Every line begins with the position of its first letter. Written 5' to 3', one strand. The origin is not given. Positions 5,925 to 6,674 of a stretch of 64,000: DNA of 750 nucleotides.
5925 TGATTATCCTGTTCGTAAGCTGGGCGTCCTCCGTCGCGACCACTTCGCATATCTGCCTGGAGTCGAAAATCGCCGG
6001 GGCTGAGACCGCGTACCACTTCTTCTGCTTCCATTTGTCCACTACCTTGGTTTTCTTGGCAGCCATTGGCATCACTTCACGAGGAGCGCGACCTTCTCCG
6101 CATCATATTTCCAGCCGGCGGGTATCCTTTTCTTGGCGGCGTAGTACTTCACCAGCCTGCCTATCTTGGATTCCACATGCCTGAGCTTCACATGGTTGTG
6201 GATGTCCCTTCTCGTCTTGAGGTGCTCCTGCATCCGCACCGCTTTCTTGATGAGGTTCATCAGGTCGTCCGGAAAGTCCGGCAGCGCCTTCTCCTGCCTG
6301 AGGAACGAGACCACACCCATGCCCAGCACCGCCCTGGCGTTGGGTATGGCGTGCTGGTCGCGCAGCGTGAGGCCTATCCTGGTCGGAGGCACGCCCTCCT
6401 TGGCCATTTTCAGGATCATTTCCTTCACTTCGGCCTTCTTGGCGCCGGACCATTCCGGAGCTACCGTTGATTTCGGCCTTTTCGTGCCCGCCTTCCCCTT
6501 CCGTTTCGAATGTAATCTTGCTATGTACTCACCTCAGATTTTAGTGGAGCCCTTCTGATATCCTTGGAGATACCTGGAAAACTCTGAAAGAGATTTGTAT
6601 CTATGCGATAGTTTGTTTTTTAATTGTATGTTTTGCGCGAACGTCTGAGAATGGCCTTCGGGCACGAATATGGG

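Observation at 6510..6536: rps15 can only be full length if translation starts at ATA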

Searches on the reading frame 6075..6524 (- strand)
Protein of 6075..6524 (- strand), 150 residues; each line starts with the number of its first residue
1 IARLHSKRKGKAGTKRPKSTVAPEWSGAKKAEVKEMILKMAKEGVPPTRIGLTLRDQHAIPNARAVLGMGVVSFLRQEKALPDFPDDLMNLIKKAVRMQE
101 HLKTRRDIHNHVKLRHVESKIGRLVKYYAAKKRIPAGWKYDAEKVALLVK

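Call 4: search_protein_families(library=pfam, proteins=[window:6075-6524:-])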
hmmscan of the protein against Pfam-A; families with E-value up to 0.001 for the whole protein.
window:6075-6524:- (150 aa): 2 families
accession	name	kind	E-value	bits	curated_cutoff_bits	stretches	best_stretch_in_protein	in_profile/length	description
PF08069.17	Ribosomal_S13_N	-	2.6e-20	72.7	25.4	1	2-60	2-60/60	Ribosomal S13/S15 N-terminal domain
PF00312.27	Ribosomal_S15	-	7.7e-10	39.2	31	1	83-147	17-80/81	Ribosomal protein S15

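Call 12: find_related_loci(query=window:6075-6524:-, collection=genome_contigs, flank=3000)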
Query window:6075-6524:- (150 aa) in genome_contigs; peptide patterns used: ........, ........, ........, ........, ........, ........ (x = any residue, [..] = any of these).
104 stretches matched a pattern; 1 encode a relative of the query (tblastn E <= 1e-3); 1 distinct loci.
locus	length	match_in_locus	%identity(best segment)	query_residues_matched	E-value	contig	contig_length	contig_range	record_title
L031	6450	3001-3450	92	1-150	3e-93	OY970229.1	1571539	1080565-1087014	MAG: uncultured Candidatus Micrarchaeota archaeon isolate MFD01476.bin.c.6 genome assembly, chromosome: 1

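Call 13: find_homologous_proteins(query=window:6075-6524:-)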
Query window:6075-6524:- (150 aa): 259 proteins with E <= 0.001 among 281 candidates; the best 120 are listed.
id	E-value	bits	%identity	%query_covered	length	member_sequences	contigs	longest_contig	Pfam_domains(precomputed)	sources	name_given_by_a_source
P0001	2.6e-71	256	90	87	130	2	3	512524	PF08069.18,PF00312.28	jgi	jgi:small subunit ribosomal protein S15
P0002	1.6e-70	254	76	100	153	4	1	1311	PF08069.18,PF00312.28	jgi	-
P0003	2.6e-65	237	72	100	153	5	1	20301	PF08069.18,PF00312.28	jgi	-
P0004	6.8e-65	236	72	100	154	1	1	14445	PF08069.18,PF00312.28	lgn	-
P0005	1.0e-64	235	92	79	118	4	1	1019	PF08069.18,PF00312.28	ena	-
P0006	2.7e-64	234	74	100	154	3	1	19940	PF08069.18,PF00312.28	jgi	jgi:small subunit ribosomal protein S15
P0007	2.6e-62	227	70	100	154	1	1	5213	PF08069.18,PF00312.28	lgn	-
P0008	1.5e-61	225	69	100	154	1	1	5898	PF08069.18,PF00312.28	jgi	jgi:small subunit ribosomal protein S15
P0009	2.1e-61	224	70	100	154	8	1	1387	PF08069.18,PF00312.28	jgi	-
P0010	5.1e-61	223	68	100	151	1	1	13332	PF08069.18,PF00312.28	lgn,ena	-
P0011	8.3e-61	222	85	79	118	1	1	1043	PF08069.18,PF00312.28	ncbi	-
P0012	1.5e-60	222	68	100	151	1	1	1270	PF08069.18,PF00312.28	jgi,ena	-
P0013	1.6e-60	221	68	100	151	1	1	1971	PF08069.18,PF00312.28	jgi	jgi:small subunit ribosomal protein S15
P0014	2.9e-60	221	68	100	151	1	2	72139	PF08069.18,PF00312.28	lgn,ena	-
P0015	5.1e-60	220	70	100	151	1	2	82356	PF08069.18,PF00312.28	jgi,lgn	jgi:small subunit ribosomal protein S15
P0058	1.2e-56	209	79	81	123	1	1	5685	PF08069.18,PF00312.28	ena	-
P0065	2.4e-56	208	86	74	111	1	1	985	PF00312.28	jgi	jgi:small subunit ribosomal protein S15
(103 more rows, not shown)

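Call 14: find_related_loci(query=window:6075-6524:-, collection=metagenome_contigs, flank=3000)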
Query window:6075-6524:- (150 aa) in metagenome_contigs; peptide patterns used: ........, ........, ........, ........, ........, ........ (x = any residue, [..] = any of these).
126 stretches matched a pattern; 8 encode a relative of the query (tblastn E <= 1e-3); 8 distinct loci.
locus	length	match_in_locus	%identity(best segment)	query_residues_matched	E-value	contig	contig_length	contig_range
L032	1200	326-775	91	1-150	3e-98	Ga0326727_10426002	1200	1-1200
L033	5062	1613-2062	73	1-150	9e-77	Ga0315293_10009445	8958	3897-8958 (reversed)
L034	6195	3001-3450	73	1-150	1e-76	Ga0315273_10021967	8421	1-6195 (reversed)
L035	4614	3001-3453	65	1-150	2e-65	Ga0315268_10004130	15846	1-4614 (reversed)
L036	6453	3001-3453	43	1-150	5e-38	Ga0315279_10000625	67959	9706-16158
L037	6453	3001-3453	42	1-150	1e-37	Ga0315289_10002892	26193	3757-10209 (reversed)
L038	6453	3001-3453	40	1-150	3e-37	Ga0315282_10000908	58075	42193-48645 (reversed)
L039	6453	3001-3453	40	1-150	2e-35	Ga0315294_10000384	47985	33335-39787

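Call 19: find_encoding_contigs(protein=P0003, flank=1500, max_places=2)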
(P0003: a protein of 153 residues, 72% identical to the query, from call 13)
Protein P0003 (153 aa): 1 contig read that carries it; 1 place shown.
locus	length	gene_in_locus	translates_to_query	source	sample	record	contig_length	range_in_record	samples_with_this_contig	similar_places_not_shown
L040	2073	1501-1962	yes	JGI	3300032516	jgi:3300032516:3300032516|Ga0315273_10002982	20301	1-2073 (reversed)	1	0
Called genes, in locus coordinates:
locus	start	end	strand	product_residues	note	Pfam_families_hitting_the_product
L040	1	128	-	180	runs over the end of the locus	PF13302:Acetyltransf_3 (weak), PF00583:Acetyltransf_1, PF13420:Acetyltransf_4 (weak), PF13673:Acetyltransf_10 (weak), PF13508:Acetyltransf_7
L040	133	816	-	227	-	-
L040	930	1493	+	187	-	PF01725:Ham1p_like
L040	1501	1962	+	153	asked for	PF08069:Ribosomal_S13_N, PF00312:Ribosomal_S15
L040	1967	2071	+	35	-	?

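Call 20: find_encoding_contigs(protein=P0006, flank=1500, max_places=2)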
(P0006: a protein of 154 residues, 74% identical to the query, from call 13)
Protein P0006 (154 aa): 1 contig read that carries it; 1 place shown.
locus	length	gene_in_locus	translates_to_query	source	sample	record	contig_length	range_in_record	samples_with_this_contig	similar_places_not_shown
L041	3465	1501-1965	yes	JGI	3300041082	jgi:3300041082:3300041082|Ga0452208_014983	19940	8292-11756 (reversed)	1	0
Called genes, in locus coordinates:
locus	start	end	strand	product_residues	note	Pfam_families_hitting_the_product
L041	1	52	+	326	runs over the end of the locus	-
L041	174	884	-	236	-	-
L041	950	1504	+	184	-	PF01725:Ham1p_like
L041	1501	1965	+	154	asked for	PF08069:Ribosomal_S13_N, PF00312:Ribosomal_S15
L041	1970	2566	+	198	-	PF01015:Ribosomal_S3Ae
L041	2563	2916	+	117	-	PF01849:NAC, PF19026:UBA_HYPK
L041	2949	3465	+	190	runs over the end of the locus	-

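Call 21: find_encoding_contigs(protein=P0001, flank=1500, max_places=3)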
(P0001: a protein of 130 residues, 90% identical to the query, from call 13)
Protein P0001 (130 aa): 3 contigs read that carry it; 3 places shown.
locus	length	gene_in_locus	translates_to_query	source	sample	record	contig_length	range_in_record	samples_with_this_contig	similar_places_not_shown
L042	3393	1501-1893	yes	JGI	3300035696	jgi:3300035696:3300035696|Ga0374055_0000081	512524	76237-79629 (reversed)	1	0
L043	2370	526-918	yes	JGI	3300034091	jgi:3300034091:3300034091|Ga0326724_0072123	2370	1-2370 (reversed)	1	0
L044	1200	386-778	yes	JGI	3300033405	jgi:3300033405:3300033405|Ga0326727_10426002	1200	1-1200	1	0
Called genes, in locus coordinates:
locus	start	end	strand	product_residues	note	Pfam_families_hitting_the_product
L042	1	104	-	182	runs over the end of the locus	PF13302:Acetyltransf_3 (weak), PF00583:Acetyltransf_1, PF13673:Acetyltransf_10 (weak), PF13508:Acetyltransf_7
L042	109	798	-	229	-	-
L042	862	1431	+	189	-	PF01725:Ham1p_like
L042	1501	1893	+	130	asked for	PF08069:Ribosomal_S13_N, PF00312:Ribosomal_S15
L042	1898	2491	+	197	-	PF01015:Ribosomal_S3Ae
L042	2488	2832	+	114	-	PF01849:NAC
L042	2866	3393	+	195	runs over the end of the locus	-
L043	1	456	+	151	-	?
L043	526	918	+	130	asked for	PF08069:Ribosomal_S13_N, PF00312:Ribosomal_S15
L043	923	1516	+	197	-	PF01015:Ribosomal_S3Ae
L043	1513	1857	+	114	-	PF01849:NAC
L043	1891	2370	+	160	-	?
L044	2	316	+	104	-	?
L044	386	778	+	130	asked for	PF08069:Ribosomal_S13_N, PF00312:Ribosomal_S15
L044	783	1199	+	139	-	?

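Call 22: find_encoding_contigs(protein=P0004, flank=1500, max_places=2)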
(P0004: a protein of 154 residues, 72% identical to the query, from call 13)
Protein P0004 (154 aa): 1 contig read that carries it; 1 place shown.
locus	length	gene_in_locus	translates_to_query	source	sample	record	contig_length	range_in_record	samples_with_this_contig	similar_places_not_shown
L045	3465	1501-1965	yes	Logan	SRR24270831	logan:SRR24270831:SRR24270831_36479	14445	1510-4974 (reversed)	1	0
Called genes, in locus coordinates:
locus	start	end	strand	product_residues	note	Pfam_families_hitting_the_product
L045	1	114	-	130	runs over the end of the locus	-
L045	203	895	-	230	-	-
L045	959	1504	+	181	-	PF01725:Ham1p_like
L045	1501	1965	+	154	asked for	PF08069:Ribosomal_S13_N, PF00312:Ribosomal_S15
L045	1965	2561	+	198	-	PF01015:Ribosomal_S3Ae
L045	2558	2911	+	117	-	PF01849:NAC, PF19026:UBA_HYPK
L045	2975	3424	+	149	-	-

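Call 33: find_encoding_contigs(protein=P0011, flank=600, max_places=1)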
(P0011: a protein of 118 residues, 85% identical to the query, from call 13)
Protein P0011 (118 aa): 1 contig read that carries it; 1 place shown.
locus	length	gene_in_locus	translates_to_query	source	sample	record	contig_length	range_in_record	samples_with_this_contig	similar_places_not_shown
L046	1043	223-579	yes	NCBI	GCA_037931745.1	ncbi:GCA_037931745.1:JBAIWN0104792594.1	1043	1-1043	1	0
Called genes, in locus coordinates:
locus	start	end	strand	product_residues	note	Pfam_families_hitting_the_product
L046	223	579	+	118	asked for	PF08069:Ribosomal_S13_N (weak), PF00312:Ribosomal_S15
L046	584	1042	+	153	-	?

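Call 34: find_encoding_contigs(protein=P0058, flank=600, max_places=1)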
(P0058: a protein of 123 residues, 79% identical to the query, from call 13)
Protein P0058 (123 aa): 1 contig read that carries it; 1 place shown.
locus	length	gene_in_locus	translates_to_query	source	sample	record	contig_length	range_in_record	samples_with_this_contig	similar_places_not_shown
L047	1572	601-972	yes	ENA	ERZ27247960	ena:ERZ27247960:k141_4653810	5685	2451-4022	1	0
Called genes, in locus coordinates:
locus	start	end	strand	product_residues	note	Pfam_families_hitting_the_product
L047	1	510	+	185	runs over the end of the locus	PF01725:Ham1p_like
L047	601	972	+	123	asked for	PF08069:Ribosomal_S13_N, PF00312:Ribosomal_S15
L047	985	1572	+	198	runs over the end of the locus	PF01015:Ribosomal_S3Ae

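Call 35: find_encoding_contigs(protein=P0065, flank=600, max_places=1)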
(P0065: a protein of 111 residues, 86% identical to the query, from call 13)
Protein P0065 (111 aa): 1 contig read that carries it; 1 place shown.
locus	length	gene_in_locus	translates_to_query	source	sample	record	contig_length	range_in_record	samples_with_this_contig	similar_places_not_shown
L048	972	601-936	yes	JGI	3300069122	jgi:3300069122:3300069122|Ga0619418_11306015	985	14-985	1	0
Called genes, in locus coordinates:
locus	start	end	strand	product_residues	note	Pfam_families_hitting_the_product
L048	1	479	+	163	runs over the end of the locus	?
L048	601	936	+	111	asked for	PF00312:Ribosomal_S15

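Call 36: find_encoding_contigs(protein=P0002, flank=600, max_places=1)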
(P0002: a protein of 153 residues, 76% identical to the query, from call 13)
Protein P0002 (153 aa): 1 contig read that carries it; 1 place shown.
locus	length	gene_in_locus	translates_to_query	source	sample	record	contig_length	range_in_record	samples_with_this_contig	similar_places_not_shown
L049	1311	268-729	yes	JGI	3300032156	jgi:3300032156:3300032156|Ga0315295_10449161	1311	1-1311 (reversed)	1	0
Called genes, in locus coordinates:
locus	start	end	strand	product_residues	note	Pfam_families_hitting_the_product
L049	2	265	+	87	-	?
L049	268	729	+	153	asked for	PF08069:Ribosomal_S13_N, PF00312:Ribosomal_S15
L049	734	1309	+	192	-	?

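Call 37: find_encoding_contigs(protein=P0008, flank=600, max_places=1)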
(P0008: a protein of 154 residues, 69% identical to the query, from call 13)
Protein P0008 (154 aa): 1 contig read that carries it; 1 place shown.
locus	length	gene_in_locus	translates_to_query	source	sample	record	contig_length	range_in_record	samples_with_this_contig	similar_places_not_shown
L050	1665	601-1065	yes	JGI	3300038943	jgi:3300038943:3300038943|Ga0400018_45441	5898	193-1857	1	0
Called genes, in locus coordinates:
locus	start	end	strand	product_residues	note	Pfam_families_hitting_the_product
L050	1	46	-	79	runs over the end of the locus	?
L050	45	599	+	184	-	PF01725:Ham1p_like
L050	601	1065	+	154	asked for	PF08069:Ribosomal_S13_N, PF00312:Ribosomal_S15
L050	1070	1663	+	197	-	PF01015:Ribosomal_S3Ae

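Call 38: find_encoding_contigs(protein=P0009, flank=600, max_places=1)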
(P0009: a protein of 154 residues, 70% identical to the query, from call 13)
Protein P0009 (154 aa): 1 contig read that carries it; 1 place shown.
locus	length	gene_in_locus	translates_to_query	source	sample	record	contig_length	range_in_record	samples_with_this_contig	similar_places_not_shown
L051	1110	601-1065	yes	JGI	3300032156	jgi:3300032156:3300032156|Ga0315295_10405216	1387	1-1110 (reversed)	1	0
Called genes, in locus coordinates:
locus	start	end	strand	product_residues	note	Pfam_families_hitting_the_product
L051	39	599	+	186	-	PF01725:Ham1p_like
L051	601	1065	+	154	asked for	PF08069:Ribosomal_S13_N, PF00312:Ribosomal_S15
